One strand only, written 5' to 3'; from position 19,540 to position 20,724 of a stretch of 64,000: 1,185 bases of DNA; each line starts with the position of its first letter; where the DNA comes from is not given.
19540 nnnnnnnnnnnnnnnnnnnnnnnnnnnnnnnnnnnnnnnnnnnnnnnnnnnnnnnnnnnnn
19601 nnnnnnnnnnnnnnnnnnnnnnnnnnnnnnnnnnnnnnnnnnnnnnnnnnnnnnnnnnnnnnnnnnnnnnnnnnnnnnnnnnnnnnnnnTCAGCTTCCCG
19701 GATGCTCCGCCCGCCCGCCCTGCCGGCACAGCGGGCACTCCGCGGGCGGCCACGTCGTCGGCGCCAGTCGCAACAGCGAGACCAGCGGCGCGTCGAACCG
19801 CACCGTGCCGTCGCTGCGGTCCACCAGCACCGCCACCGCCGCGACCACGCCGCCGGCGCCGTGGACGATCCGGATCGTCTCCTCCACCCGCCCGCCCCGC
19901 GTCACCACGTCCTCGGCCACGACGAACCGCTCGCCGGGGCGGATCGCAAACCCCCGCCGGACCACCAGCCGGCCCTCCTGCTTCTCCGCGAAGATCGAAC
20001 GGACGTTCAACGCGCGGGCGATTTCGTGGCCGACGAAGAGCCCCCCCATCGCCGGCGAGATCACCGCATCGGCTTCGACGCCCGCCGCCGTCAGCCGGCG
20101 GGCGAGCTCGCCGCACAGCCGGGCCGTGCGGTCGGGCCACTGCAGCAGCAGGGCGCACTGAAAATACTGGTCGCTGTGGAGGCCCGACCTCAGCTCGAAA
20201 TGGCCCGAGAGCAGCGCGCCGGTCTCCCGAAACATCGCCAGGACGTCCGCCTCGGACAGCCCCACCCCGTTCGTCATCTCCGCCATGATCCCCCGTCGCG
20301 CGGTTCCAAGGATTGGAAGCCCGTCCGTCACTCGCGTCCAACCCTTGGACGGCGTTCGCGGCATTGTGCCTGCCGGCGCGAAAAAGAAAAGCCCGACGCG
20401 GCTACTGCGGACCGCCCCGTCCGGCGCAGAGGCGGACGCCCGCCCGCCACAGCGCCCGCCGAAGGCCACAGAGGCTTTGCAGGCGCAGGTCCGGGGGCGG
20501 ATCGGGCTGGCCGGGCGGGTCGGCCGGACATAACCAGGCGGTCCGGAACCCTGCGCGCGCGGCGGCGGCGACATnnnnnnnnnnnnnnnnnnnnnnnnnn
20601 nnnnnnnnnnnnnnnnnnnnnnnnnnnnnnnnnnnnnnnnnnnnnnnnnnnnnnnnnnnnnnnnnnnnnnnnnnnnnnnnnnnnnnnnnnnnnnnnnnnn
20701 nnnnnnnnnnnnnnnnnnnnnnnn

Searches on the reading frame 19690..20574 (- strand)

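Call 33: search_protein_families(library=pfam, proteins=[window:19690-20574:-], max_evalue=0.00001)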
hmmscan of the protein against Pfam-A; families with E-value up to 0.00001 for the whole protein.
window:19690-20574:- (294 aa): 1 family
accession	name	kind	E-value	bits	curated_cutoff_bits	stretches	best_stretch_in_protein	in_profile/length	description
PF00156.33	Pribosyltran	-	1e-09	38.3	26.3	1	151-268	12-141/158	Phosphoribosyl transferase domain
